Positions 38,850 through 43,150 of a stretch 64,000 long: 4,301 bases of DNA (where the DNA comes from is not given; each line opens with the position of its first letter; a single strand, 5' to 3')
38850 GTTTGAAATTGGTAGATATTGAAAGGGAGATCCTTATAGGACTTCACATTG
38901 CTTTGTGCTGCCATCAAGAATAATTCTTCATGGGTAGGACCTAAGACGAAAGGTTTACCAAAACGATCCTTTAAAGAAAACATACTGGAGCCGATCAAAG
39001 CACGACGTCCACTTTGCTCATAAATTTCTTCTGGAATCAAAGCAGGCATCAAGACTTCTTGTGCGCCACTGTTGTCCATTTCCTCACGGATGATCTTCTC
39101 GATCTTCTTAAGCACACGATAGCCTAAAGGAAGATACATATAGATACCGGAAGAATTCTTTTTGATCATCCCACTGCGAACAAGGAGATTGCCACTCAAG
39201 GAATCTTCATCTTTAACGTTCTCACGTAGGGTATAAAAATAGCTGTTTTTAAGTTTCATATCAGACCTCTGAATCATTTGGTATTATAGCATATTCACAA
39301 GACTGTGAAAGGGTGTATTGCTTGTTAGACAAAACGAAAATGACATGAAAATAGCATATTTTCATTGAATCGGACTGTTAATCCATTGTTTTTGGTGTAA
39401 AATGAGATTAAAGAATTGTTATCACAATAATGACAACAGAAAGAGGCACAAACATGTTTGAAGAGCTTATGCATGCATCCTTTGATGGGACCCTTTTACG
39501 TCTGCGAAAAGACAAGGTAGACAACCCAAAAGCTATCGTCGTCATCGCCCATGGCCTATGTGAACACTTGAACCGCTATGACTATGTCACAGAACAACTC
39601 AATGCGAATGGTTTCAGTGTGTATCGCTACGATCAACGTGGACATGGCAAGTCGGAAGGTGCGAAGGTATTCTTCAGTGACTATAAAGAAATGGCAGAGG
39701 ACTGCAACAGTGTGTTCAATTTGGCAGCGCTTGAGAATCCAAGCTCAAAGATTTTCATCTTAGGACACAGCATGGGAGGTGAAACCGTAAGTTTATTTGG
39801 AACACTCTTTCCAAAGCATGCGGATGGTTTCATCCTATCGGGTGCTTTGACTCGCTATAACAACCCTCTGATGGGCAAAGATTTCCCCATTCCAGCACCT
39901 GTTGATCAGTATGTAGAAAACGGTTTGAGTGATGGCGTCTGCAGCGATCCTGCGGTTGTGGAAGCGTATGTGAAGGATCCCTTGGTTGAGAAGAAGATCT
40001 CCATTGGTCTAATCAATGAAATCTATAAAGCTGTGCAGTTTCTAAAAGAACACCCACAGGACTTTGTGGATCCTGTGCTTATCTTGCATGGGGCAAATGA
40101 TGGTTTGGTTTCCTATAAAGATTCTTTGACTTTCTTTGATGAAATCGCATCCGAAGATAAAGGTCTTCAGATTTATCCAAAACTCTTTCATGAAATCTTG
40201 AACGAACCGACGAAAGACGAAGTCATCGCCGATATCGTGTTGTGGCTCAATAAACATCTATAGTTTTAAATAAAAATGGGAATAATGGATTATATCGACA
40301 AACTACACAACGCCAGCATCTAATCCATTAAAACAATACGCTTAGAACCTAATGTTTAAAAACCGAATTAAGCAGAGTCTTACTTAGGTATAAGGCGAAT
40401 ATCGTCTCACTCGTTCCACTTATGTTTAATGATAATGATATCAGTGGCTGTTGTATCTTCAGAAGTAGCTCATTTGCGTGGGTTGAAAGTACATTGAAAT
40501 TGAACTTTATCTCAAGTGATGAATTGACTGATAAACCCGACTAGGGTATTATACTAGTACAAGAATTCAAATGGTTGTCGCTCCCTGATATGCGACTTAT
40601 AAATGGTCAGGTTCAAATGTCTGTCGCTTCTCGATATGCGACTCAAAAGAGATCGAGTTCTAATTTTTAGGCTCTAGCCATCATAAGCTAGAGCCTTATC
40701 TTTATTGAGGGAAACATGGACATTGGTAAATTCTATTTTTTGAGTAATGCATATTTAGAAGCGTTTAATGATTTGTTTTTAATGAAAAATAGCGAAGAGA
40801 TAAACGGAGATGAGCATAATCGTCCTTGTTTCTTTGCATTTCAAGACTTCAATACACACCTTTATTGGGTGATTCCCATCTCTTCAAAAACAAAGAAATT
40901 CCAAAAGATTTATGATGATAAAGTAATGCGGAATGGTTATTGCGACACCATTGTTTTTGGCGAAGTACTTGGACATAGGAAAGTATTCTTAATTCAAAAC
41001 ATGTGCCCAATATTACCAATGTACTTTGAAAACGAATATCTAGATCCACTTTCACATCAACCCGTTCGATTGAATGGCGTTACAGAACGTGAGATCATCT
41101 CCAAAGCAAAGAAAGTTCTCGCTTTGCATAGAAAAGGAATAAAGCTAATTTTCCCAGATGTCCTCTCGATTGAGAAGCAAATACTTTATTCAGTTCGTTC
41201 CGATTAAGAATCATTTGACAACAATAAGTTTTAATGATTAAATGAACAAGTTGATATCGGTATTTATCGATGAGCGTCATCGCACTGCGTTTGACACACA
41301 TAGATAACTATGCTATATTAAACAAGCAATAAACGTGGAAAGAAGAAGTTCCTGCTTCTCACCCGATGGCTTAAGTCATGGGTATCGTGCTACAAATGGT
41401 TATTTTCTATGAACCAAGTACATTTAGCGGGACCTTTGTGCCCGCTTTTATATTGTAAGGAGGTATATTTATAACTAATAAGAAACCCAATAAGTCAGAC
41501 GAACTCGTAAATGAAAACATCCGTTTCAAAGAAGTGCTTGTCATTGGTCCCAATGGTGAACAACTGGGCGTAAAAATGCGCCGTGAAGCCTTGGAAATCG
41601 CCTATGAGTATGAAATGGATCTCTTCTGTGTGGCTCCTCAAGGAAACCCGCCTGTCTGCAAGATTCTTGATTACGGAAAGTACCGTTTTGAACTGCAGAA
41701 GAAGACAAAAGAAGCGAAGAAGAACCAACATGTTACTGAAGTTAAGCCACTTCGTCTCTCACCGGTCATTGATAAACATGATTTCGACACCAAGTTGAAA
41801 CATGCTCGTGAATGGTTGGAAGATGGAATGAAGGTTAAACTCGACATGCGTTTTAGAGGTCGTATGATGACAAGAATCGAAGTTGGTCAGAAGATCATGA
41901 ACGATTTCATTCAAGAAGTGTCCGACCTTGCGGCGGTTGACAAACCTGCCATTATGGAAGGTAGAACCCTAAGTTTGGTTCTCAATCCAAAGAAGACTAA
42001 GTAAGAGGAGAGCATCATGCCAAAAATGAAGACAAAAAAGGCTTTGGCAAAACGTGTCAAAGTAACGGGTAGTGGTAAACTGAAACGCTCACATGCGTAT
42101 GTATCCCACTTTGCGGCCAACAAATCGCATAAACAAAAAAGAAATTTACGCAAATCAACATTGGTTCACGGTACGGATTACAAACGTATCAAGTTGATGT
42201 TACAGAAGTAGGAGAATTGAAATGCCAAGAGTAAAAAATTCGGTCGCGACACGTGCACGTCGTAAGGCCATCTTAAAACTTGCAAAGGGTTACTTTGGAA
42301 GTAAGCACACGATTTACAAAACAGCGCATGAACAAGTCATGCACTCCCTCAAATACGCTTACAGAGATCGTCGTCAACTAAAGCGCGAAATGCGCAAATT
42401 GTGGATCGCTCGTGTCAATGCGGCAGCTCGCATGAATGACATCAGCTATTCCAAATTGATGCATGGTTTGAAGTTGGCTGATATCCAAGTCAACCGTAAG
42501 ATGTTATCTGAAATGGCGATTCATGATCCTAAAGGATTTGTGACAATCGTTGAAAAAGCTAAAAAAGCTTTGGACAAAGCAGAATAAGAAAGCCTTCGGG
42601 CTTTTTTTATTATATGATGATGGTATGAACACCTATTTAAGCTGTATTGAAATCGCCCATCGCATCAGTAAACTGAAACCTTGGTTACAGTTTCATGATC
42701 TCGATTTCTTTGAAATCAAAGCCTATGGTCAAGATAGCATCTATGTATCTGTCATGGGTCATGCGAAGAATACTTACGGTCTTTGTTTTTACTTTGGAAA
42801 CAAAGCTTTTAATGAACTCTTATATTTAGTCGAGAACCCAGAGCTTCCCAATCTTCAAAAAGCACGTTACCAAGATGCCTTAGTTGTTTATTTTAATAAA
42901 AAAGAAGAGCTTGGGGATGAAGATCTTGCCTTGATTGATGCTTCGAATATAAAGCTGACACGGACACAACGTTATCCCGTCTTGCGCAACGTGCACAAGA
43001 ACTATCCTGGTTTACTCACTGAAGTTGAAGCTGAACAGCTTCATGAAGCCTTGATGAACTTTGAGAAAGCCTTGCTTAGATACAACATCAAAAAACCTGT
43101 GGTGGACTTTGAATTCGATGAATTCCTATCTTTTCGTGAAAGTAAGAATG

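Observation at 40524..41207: Unannotated type III toxin-antitoxin locus: promoter, 46-nt repeat RNA, terminator, ToxN/CptN-like ORF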

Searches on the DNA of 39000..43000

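Call 5: search_rna_families(source=window, start=39000, end=43000, threshold=evalue, max_evalue=10, show_alignments=3)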
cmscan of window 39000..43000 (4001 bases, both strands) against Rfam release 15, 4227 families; matches with E-value up to 10: 4.
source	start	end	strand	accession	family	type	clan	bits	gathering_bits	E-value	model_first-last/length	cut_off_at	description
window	41334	41459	+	RF00558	L20_leader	Cis-reg; leader;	-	50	58.7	4.3e-08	1-127/127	no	Ribosomal protein L20 leader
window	41108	41206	-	RF02435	SpF41_sRNA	Gene; sRNA;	-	29.3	52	0.1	1-105/105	no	Streptococcus sRNA SpF41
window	42786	42857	-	RF02089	CLRN1-AS1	Gene; lncRNA;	-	16.7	48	0.5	1-79/79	no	CLRN1 antisense RNA 1 conserved region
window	40441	40531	+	RF02150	MESTIT1_3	Gene; lncRNA;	-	15.3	60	7.2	1-99/99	no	MEST intronic transcript 1, antisense RNA conserved region 3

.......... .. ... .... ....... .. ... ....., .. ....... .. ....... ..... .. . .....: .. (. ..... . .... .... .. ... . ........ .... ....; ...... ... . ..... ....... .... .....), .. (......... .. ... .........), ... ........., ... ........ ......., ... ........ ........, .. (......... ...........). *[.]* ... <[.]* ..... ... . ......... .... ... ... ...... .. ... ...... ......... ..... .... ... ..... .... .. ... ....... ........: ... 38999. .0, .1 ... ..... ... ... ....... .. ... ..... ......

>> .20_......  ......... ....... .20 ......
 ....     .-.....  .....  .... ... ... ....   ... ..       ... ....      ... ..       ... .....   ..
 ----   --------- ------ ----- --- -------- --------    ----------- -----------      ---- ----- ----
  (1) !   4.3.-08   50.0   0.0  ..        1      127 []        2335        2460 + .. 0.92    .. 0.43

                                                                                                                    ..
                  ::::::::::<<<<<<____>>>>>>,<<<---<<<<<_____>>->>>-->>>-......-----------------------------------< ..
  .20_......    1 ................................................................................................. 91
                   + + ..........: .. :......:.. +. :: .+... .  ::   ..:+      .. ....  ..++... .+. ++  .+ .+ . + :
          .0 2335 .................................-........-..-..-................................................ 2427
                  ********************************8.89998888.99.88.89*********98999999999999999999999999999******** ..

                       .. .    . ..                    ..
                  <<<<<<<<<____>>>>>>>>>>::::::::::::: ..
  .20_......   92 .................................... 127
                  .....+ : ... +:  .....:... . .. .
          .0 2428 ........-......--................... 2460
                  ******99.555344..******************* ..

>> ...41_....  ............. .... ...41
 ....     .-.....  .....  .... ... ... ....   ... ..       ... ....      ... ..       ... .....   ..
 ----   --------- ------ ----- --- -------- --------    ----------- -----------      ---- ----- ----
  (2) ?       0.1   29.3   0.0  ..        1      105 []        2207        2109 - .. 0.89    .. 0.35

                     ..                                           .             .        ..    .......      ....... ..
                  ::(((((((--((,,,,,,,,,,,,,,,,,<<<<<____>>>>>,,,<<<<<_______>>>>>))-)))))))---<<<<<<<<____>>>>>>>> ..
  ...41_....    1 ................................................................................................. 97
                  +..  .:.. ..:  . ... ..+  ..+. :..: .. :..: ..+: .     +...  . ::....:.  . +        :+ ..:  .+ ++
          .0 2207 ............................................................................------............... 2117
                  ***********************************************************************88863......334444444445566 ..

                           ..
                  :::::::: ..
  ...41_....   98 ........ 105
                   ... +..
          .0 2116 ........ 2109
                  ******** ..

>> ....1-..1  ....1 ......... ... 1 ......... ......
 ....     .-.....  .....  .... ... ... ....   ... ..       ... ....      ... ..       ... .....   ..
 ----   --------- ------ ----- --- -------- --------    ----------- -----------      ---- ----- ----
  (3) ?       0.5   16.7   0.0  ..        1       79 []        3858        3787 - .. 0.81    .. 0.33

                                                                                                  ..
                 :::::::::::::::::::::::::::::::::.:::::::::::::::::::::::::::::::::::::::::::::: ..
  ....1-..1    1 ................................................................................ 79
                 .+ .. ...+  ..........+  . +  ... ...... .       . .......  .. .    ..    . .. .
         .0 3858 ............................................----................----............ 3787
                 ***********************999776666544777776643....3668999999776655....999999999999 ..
